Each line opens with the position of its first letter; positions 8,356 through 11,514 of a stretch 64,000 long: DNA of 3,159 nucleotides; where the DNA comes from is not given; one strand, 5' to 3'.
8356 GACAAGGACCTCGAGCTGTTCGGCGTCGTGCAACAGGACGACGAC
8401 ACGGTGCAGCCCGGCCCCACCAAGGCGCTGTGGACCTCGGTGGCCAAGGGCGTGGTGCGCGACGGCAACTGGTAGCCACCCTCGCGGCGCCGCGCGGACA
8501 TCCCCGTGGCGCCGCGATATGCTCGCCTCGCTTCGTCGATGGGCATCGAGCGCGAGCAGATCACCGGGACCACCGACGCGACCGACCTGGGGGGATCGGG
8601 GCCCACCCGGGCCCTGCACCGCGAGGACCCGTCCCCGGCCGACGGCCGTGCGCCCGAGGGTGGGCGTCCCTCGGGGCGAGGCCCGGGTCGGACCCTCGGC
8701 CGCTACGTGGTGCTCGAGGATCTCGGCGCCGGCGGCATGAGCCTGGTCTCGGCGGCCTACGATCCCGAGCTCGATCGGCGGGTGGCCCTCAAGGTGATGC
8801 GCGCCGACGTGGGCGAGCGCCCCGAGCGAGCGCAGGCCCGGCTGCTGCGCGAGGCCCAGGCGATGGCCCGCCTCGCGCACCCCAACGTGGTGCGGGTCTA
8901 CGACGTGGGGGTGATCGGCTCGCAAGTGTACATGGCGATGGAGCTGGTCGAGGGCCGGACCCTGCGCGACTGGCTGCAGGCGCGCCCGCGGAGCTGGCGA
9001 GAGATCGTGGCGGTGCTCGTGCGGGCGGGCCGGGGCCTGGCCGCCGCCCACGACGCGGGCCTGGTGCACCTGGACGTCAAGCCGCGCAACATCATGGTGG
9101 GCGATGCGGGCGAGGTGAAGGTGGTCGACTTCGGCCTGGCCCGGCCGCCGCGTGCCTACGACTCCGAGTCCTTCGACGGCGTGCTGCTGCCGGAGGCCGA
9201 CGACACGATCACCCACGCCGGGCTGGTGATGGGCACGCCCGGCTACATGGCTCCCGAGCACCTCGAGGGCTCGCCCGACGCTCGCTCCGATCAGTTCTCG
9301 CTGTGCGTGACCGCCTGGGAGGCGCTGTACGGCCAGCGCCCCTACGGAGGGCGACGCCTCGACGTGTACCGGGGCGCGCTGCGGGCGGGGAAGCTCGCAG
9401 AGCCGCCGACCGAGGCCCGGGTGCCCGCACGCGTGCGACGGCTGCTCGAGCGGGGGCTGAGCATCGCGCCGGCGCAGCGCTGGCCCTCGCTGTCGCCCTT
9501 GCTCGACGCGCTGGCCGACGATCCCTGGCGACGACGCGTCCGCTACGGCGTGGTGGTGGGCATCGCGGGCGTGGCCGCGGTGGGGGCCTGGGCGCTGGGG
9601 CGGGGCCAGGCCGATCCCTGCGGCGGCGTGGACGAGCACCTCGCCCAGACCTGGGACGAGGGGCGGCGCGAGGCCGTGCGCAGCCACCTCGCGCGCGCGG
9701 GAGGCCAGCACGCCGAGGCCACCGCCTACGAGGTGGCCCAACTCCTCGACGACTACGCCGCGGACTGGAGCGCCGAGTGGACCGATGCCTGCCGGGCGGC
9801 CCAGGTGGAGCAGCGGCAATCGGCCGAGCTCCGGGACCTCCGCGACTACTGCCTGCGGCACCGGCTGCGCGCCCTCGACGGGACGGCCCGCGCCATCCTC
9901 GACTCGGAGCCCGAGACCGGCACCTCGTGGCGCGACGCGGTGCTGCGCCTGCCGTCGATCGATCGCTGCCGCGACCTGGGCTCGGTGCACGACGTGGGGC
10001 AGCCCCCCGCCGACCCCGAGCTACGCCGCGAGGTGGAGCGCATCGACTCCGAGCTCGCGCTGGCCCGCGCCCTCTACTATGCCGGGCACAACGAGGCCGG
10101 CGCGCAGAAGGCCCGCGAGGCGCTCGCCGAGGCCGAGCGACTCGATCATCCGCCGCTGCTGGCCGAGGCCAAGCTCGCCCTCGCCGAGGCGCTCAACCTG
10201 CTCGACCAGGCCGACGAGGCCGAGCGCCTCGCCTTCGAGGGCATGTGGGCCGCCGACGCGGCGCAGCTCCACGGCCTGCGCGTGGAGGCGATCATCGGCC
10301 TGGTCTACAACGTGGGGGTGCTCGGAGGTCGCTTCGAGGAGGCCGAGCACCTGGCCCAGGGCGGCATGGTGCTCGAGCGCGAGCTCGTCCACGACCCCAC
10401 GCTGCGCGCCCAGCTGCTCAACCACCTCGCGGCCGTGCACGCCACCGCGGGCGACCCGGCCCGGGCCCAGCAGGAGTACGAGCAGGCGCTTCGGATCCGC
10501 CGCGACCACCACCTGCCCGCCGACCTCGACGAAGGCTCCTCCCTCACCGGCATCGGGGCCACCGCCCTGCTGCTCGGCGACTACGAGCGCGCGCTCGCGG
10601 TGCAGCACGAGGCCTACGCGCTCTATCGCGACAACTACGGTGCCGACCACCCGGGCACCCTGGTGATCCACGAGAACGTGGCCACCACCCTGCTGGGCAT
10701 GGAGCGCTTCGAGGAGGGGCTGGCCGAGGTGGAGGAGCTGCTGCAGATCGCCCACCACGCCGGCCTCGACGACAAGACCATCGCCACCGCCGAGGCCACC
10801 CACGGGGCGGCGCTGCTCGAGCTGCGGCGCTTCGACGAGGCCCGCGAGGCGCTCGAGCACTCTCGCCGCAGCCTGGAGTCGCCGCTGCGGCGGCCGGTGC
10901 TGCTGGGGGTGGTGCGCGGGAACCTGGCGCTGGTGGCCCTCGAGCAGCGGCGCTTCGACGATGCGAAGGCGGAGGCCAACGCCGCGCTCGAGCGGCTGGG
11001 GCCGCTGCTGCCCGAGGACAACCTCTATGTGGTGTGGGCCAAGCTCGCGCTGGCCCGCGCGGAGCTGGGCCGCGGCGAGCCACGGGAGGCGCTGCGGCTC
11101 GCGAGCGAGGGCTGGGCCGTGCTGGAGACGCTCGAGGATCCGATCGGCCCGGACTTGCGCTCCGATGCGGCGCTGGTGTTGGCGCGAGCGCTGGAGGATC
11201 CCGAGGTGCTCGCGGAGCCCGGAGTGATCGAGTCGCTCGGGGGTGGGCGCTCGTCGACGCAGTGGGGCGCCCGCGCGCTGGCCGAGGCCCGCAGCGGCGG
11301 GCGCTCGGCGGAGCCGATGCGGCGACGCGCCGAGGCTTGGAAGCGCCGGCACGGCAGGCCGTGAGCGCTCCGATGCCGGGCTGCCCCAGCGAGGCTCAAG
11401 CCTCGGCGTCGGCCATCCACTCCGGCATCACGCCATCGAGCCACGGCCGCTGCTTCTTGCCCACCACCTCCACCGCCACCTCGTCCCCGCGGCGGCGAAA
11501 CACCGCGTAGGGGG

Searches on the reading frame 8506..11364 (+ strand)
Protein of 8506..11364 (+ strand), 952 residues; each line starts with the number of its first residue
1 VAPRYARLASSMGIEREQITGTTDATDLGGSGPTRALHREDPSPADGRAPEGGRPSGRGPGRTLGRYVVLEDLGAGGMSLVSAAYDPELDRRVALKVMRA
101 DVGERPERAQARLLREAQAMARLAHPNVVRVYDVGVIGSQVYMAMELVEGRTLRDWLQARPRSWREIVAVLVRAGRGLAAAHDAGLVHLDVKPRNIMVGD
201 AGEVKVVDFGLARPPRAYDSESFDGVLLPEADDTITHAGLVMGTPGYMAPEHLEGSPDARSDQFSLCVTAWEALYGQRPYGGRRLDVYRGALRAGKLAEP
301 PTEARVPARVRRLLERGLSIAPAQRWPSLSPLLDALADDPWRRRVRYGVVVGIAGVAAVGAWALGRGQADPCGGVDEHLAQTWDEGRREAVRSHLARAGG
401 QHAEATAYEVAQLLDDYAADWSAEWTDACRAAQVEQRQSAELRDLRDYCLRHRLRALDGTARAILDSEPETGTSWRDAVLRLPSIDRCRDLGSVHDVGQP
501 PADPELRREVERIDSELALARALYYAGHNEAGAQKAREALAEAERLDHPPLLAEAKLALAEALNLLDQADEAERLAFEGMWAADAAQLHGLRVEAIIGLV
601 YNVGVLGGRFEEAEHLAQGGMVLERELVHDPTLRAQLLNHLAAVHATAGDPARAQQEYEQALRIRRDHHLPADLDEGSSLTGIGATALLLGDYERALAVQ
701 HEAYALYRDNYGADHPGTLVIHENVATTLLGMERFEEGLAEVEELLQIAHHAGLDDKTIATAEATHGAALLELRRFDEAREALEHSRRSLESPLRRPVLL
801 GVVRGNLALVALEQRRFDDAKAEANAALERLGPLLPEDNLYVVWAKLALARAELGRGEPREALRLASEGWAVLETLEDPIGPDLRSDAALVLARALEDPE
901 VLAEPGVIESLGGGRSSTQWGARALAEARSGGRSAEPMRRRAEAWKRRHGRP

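Call 74: search_protein_families(library=pfam, proteins=[window:8506-11364:+], max_evalue=0.001)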
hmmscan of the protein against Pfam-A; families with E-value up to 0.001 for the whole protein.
window:8506-11364:+ (952 aa): 7 families
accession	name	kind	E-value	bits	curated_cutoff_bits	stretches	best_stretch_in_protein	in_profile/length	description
PF00069.31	Pkinase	-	6.3e-37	127.8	31.7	1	67-326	1-252/263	Protein kinase domain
PF07714.23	PK_Tyr_Ser-Thr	-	5.7e-26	91.8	23.1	1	71-330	5-252/258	Protein tyrosine and serine/threonine kinase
PF13424.12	TPR_12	-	1.3e-18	67.4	30.1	4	678-748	4-74/77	Tetratricopeptide repeat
PF13374.12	TPR_10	-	1.9e-07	31.3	27.5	1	678-716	3-41/42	Tetratricopeptide repeat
PF00515.34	TPR_1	-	3.7e-05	23.8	27.8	0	635-668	1-34/34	Tetratricopeptide repeat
PF13181.12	TPR_8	-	4.8e-05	23.6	25.7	0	635-668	1-34/34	Tetratricopeptide repeat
PF03109.22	ABC1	-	9.9e-05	22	22.9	1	137-214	139-216/244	ABC1 atypical kinase-like domain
